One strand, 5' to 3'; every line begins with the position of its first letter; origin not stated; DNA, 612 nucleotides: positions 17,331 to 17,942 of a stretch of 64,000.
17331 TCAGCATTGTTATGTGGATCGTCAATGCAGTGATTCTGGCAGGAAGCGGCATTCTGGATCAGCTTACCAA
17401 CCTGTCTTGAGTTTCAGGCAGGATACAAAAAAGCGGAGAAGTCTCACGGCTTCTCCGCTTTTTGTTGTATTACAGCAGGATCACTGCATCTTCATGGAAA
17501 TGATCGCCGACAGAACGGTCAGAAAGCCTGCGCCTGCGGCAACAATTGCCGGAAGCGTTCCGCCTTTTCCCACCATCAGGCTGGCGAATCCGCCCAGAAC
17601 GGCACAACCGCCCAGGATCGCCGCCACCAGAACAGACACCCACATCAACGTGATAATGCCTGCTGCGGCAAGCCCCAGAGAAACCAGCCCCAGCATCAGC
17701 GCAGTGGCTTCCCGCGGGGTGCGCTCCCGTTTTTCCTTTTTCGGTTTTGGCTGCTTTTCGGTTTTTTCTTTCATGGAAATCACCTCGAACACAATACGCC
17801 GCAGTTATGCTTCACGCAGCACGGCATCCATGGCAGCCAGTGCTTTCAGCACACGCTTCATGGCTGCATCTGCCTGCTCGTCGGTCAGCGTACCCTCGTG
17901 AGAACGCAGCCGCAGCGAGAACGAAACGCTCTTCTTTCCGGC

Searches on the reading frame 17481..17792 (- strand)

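Call 65: search_protein_families(library=pfam, proteins=[window:17481-17792:-], max_evalue=0.01)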
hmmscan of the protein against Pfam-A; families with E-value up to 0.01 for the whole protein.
window:17481-17792:- (103 aa): 2 families
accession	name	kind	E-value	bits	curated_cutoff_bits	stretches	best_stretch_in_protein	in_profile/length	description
PF06781.17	CrgA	-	0.0014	19.2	24.8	1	9-75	15-81/89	Cell division protein CrgA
PF18949.5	DUF5693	-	0.0049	15.9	29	1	25-99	308-384/609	Family of unknown function (DUF5693)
